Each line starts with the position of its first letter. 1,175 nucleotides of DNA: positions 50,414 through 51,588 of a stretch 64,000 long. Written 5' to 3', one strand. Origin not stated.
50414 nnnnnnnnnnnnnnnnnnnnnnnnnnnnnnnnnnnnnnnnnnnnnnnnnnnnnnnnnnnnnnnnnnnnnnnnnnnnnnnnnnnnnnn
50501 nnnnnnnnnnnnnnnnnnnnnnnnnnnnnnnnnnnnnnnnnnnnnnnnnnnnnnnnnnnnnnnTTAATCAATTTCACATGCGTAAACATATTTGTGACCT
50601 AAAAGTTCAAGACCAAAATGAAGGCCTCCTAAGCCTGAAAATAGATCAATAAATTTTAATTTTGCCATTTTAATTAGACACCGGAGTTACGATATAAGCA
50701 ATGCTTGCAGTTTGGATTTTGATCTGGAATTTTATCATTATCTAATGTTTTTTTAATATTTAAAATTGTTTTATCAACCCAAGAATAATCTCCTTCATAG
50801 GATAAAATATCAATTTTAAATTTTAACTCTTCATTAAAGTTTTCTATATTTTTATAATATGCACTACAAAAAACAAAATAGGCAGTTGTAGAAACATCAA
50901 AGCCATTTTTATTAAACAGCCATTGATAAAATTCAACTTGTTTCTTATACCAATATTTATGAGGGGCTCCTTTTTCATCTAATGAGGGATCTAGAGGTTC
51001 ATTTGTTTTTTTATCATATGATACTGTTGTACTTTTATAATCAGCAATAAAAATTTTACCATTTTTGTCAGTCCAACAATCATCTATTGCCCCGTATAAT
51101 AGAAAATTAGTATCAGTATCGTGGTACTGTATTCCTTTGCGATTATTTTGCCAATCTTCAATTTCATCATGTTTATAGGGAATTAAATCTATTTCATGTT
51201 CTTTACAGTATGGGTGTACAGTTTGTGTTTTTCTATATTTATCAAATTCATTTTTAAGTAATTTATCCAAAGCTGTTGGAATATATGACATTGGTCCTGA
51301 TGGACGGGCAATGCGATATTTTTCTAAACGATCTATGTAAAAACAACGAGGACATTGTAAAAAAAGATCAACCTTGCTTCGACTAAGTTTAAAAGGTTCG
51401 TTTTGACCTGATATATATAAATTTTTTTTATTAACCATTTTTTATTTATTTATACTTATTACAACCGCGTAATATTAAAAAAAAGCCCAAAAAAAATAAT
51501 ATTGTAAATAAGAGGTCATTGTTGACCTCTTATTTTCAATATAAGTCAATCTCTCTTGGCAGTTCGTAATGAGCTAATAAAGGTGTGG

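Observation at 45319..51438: Tight nuclease / helicase / dual-methylase operon that fits no standard R-M or named defence layout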

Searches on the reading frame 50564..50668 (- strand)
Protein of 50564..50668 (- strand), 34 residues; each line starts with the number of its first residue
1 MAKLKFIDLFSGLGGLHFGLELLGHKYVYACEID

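Call 5: search_protein_families(library=pfam, proteins=[window:50564-50668:-], max_evalue=0.01)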
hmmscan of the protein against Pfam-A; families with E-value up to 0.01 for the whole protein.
window:50564-50668:- (34 aa): 1 family
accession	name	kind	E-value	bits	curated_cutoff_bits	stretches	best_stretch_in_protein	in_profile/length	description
PF00145.23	DNA_methylase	-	7.2e-06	26.1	22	1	4-34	1-31/324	C-5 cytosine-specific DNA methylase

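Call 6: search_protein_families(library=padloc, proteins=[window:50564-50668:-], max_evalue=0.01)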
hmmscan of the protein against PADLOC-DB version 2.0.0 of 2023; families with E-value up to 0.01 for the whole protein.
window:50564-50668:- (34 aa): 27 families (the best 25 are shown)
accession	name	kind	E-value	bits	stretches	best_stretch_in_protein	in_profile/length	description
PDLC03272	MTase_II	-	4.9e-11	40.4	1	1-34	72-105/407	Type II methyltransferase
PDLC02653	DrmMII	-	5.5e-08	30.1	1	3-34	4-35/333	DrmMII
PDLC03286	MTase_II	-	2.5e-07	28.7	1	4-34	1-31/185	Type II methyltransferase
PDLC03361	MTase_II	-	2.5e-07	27.9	1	3-34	86-117/455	Type II methyltransferase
PDLC00034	DruM2|DruM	-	1.1e-06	25.5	1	3-34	7-38/457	DNA cytosine methylase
PDLC03234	MTase_II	-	1.6e-06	25.6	1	3-34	4-35/375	Type II methyltransferase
PDLC03378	MTase_II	-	1.7e-06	25.6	1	3-34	2-33/344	Type II methyltransferase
PDLC03326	MTase_II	-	3e-06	24.6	1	1-34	2-35/412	Type II methyltransferase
PDLC03269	MTase_II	-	1.2e-05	22.6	1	1-34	1-34/437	Type II methyltransferase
PDLC00031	DruM2|DruM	-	8.8e-05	19.8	1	3-33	11-41/361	DNA cytosine methylase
PDLC03217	MTase_II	-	9.6e-05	19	1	1-34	382-415/703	Type II methyltransferase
PDLC03324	MTase_II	-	9.7e-05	19.4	1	3-34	5-36/408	Type II methyltransferase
PDLC03237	MTase_II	-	0.00017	17.7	1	5-34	795-824/1036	Type II methyltransferase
PDLC00027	DruM2|DruM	-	0.00018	19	1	3-33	11-41/361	DNA cytosine methylase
PDLC03242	MTase_II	-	0.00019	18.5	1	3-34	100-131/409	Type II methyltransferase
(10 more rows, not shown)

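Call 7: search_protein_families(library=ncbifam, proteins=[window:50564-50668:-], max_evalue=0.01)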
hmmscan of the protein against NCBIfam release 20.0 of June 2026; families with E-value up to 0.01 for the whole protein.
window:50564-50668:- (34 aa): 2 families
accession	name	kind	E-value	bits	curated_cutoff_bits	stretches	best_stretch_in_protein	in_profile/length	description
NF007772.0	PRK10458.1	subfamily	0.00012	20.8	710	1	3-32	88-117/472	DNA cytosine methylase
TIGR00675.1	dcm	superfamily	0.0002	21.1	100.65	1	6-34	1-30/329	DNA (cytosine-5-)-methyltransferase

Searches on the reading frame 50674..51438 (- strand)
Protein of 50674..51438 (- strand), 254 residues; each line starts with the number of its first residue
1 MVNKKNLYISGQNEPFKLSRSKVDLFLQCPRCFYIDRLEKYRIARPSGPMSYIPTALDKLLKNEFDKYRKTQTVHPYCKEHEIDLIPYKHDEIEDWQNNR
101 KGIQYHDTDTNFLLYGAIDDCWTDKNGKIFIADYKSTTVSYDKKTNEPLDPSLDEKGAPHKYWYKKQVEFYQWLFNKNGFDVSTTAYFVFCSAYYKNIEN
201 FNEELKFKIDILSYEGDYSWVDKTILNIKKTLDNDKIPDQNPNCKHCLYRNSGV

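Call 5: search_protein_families(library=pfam, proteins=[window:50674-51438:-], max_evalue=0.01)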
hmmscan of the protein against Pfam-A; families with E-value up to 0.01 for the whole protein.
window:50674-51438:- (254 aa): 2 families
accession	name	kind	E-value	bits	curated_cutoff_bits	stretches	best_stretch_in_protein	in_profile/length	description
PF12705.13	PDDEXK_1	-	8.2e-11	42.7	22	1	56-251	67-244/247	PD-(D/E)XK nuclease superfamily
PF21509.3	Ezh2-like__CXC_fung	-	0.0061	16.9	27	0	122-152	3-33/48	Fungal polycomb repressive complex 2, Ezh2-like, preSET CXC domain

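Call 6: search_protein_families(library=padloc, proteins=[window:50674-51438:-], max_evalue=0.01)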
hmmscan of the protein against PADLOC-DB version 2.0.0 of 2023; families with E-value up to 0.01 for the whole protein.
window:50674-51438:- (254 aa): 7 families
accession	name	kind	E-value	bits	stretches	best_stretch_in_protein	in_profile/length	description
PDLC02085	Cas4a2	-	1.2e-05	23.8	1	154-251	75-159/166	-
PDLC01447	Cas4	-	1.2e-05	23.8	1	18-250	5-154/161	"CAS-I,CAS-II,CAS-III,CAS-IV,CAS-V,CAS-VI; acquisition_associated"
PDLC01250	Cas4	-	2e-05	22.9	1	85-251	50-165/168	"CAS-I,CAS-II,CAS-III,CAS-IV,CAS-V,CAS-VI; acquisition_associated"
PDLC00944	Cas4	-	0.0002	19.6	1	162-251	96-174/177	Cas4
PDLC00943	Cas4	-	0.00046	18.2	1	210-251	132-176/180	CRISPR-associated protein Cas4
PDLC02405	Aga_Cas4-like_Nuc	-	0.00048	17.6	1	101-144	128-171/270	Class II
PDLC01611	Cas4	-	0.0068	14.7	0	156-250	71-153/158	"CAS-I,CAS-II,CAS-III,CAS-IV,CAS-V,CAS-VI; acquisition_associated"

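Call 7: search_protein_families(library=ncbifam, proteins=[window:50674-51438:-], max_evalue=0.01)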
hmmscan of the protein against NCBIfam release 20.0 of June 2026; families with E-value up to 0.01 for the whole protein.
window:50674-51438:- (254 aa): 1 family
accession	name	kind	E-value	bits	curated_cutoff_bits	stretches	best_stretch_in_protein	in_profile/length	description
TIGR00372.1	cas4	equivalog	0.0017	18.2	65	1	210-251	132-176/180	CRISPR-associated protein Cas4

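Call 65: find_homologous_proteins(query=window:50677-51438:-, max_evalue=0.00001)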
Query window:50677-51438:- (254 aa): 1829 proteins with E <= 0.00001 among 2087 candidates; the best 120 are listed.
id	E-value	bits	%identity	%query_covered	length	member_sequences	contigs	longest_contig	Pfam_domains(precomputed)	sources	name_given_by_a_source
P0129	1.1e-167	574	96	100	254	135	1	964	PF12705.14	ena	-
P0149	3.5e-145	500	81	100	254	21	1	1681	PF12705.14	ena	-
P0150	9.5e-138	476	76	100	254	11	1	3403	PF12705.14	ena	-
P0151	2.3e-134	465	94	83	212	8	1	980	PF12705.14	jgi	-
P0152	3.9e-120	418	69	98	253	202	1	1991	PF12705.14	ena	-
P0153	4.2e-117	408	68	97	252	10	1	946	PF12705.14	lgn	-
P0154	4.1e-112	392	66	99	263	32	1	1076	PF12705.14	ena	-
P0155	1.6e-111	390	66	98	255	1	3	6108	PF12705.14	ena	-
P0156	1.1e-106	374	64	98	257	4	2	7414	PF12705.14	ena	-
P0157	2.6e-105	370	62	97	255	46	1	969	PF12705.14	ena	-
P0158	8.6e-103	361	62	98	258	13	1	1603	PF12705.14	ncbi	-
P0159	3.5e-100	353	62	97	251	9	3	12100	PF12705.14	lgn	-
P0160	4.5e-99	349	59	97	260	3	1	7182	PF12705.14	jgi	jgi:hypothetical protein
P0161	1.7e-97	344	58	99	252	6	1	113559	PF12705.14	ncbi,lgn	-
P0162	1.8e-91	324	55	98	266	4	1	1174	PF12705.14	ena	-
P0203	5.5e-66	241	46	99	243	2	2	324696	PF12705.14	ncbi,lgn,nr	ncbi:MAG: PD-(D/E)XK nuclease family protein [Planctomycetes bacterium]|nr:PD-(D/E)XK nuclease famil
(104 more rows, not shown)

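Call 66: find_encoding_contigs(protein=P0203, flank=5000, max_places=1)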
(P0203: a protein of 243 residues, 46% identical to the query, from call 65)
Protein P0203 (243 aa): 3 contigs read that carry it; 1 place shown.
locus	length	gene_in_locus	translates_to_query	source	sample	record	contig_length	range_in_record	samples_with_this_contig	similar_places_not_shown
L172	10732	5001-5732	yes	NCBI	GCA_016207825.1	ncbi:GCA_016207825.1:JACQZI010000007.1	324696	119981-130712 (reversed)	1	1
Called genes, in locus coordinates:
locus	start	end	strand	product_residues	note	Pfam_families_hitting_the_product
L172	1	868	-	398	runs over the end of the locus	PF02470:MlaD, PF28544:Helical_needle, PF27164:Aq_493_lipo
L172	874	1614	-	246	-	PF00005:ABC_tran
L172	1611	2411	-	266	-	PF02405:MlaE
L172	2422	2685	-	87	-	-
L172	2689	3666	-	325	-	PF12705:PDDEXK_1, PF01930:Cas_Cas4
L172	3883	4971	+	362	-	PF00365:PFK, PF01513:NAD_kinase (faint)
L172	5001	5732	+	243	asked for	PF12705:PDDEXK_1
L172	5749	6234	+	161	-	PF20603:Bact_hydrolase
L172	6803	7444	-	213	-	-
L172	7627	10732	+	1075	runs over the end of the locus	PF00464:SHMT, PF01571:GCV_T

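Call 67: find_encoding_contigs(protein=P0161, flank=5000, max_places=1)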
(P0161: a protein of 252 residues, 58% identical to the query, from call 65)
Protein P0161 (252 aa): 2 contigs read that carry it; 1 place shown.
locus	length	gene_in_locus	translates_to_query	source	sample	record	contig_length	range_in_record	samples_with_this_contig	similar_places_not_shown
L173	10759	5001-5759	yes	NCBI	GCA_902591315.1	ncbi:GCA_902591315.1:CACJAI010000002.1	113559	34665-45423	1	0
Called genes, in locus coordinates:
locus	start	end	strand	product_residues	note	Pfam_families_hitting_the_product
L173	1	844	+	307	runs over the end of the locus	PF00145:DNA_methylase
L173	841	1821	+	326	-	PF00145:DNA_methylase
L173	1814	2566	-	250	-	-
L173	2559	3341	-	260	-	-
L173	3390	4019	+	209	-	PF00730:HhH-GPD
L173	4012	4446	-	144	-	-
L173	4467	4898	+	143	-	-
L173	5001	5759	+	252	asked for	PF12705:PDDEXK_1 (weak)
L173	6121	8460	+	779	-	PF02737:3HCDH_N, PF00725:3HCDH, PF00378:ECH_1, PF16113:ECH_2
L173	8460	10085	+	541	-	PF00501:AMP-binding, PF13193:AMP-binding_C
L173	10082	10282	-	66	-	-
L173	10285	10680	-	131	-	-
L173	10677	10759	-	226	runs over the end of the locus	PF03441:FAD_binding_7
